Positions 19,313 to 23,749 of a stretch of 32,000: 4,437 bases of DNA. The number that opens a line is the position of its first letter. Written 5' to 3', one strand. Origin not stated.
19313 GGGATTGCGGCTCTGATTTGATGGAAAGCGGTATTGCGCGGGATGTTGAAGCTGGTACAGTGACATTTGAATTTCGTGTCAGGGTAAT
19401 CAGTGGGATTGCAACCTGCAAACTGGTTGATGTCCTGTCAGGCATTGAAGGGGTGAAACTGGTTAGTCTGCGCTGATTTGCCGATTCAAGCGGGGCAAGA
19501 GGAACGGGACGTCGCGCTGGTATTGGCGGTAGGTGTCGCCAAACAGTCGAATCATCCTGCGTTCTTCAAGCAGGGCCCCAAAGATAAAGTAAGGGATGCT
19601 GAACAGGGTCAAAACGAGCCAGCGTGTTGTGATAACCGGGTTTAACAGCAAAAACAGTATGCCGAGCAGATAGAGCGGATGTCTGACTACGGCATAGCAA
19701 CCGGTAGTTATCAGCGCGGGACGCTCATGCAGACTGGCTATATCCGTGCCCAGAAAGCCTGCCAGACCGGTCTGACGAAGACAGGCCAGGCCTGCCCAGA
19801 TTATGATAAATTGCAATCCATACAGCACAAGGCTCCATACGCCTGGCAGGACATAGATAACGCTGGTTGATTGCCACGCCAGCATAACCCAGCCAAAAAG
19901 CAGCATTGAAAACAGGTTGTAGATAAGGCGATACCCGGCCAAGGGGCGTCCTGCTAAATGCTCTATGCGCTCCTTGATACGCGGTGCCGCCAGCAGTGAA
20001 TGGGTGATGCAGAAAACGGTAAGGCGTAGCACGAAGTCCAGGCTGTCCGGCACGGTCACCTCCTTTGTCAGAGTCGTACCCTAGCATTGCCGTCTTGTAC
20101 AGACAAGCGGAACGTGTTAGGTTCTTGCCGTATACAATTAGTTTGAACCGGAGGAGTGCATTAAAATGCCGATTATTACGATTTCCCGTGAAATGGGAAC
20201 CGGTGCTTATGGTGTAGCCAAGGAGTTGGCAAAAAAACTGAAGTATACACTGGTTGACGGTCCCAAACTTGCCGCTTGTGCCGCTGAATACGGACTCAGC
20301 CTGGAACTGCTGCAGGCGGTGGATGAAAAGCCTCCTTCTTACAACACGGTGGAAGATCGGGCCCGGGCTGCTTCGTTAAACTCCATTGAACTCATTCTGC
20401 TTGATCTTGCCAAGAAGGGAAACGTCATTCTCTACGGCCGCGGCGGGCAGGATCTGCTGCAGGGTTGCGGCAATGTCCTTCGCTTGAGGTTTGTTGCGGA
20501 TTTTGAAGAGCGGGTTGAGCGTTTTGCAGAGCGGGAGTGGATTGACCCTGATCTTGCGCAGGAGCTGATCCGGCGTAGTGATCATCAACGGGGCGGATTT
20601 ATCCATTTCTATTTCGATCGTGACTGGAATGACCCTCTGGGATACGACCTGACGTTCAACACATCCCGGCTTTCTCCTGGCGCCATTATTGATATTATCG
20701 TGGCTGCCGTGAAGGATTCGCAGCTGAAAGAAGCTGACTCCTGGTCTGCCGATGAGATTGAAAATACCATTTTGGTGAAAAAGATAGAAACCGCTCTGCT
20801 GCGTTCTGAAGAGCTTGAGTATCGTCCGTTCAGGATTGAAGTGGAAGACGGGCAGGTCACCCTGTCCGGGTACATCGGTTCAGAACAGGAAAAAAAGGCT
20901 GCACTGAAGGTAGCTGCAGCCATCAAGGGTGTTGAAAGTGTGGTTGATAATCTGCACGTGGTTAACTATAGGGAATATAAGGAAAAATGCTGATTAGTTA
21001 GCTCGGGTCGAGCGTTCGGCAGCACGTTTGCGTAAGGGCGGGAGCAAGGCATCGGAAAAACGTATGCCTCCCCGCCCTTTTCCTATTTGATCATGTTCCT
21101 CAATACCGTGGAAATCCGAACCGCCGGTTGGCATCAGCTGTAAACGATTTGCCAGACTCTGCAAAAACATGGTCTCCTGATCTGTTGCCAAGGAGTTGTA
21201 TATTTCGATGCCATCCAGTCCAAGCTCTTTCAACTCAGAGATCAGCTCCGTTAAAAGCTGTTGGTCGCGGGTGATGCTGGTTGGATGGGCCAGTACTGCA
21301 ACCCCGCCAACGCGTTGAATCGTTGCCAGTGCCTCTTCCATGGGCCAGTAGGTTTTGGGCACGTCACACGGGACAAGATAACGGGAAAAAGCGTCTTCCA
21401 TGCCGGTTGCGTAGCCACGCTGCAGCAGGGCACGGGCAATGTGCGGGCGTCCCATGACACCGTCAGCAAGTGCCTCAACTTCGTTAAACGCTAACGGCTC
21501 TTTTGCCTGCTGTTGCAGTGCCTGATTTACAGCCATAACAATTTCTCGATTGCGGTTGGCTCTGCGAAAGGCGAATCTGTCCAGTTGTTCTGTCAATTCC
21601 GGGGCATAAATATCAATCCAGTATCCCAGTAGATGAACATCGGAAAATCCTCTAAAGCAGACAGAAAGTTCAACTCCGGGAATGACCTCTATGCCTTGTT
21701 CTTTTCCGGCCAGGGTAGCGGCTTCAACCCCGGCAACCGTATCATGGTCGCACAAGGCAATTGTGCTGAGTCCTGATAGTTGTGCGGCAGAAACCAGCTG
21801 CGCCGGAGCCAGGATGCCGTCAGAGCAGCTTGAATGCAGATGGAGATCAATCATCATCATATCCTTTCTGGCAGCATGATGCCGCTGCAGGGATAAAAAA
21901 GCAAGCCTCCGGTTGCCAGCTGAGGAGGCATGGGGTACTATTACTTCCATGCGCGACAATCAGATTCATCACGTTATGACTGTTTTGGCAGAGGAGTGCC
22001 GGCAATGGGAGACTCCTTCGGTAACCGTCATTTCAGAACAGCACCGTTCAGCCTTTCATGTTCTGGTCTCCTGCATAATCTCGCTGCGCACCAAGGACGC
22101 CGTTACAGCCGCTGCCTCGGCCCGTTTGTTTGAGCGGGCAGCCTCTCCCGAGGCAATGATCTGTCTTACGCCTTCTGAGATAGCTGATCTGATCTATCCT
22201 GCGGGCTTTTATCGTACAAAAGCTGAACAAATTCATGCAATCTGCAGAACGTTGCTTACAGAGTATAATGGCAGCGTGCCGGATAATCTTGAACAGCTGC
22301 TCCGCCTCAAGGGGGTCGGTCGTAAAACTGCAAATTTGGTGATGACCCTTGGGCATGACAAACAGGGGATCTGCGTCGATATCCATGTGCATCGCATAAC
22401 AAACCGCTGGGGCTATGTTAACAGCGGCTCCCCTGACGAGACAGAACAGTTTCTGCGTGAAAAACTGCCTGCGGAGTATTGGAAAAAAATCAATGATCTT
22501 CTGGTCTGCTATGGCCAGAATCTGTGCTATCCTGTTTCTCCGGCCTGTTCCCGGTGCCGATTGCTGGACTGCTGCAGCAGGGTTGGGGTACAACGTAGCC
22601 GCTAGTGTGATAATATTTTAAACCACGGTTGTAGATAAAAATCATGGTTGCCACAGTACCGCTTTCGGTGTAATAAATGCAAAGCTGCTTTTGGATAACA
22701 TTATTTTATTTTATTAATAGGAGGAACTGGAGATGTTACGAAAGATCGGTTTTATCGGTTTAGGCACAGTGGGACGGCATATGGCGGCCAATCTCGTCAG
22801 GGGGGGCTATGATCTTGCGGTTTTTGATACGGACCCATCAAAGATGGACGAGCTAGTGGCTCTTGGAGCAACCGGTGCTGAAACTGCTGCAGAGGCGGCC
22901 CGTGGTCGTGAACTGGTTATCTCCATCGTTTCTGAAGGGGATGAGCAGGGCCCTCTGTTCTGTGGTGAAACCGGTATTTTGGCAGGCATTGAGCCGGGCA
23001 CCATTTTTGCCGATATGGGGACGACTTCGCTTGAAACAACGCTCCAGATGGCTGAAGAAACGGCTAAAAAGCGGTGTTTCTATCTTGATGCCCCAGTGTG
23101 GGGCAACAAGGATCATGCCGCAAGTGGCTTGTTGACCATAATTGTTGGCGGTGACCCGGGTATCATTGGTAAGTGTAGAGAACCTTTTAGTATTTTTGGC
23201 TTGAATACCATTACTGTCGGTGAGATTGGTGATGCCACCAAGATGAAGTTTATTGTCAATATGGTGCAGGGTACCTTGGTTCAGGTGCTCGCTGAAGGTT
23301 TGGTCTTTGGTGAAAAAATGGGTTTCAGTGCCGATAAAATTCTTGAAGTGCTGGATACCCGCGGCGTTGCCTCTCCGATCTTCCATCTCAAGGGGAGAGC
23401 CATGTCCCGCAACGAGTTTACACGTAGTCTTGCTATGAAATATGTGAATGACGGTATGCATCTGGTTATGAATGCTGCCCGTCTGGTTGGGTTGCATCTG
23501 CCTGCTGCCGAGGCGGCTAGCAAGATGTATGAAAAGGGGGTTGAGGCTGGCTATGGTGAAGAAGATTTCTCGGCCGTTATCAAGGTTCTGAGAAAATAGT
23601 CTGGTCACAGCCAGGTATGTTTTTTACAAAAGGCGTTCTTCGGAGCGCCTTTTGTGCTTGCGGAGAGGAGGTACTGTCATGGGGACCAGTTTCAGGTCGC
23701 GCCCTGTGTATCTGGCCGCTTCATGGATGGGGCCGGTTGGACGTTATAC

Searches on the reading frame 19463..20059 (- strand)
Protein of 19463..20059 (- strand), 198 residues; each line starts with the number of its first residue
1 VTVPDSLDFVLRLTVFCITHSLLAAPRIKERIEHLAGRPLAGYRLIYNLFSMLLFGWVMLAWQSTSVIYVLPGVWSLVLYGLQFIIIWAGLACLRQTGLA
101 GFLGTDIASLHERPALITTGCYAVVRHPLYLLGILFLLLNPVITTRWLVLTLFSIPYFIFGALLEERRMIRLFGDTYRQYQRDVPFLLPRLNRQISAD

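Call 41: search_protein_families(library=pfam, proteins=[window:19463-20059:-], max_evalue=0.001)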
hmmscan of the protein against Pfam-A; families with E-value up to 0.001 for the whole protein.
window:19463-20059:- (198 aa): 2 families
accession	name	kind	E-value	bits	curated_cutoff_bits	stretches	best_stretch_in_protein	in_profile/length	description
PF07298.16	NnrU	-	1.6e-06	28.3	24.7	1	9-130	2-105/188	NnrU protein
PF04191.18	PEMT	-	1.9e-06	28.7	25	1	77-175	7-104/105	Phospholipid methyltransferase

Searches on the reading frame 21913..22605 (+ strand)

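Call 44: search_protein_families(library=pfam, proteins=[window:21913-22605:+], max_evalue=0.01)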
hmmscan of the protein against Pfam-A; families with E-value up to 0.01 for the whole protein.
window:21913-22605:+ (230 aa): 2 families
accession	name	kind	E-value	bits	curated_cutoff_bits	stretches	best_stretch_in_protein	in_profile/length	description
PF00730.31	HhH-GPD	-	2.9e-25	89.1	26.2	1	52-186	1-107/108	HhH-GPD superfamily base excision DNA repair protein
PF00633.29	HHH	-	2.7e-07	30.5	24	1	117-144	1-28/30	Helix-hairpin-helix motif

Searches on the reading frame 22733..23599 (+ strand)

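Call 41: search_protein_families(library=pfam, proteins=[window:22733-23599:+], max_evalue=0.001)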
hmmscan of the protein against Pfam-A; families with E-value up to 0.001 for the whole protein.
window:22733-23599:+ (288 aa): 4 families
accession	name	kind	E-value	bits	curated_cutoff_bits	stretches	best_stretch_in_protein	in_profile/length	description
PF03446.21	NAD_binding_2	-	5.6e-38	130.9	21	1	4-160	1-157/161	NAD binding domain of 6-phosphogluconate dehydrogenase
PF14833.11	NAD_binding_11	-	4.6e-17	62.8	30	1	166-286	1-122/122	NAD-binding of NADP-dependent 3-hydroxyisobutyrate dehydrogenase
PF21761.2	RedAm-like_C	-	2.8e-05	24.8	27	1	197-288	34-127/127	NADPH-dependent reductive aminase-like, C-terminal domain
PF03807.23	F420_oxidored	-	3.3e-05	24.8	21.6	1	4-63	1-64/94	NADP oxidoreductase coenzyme F420-dependent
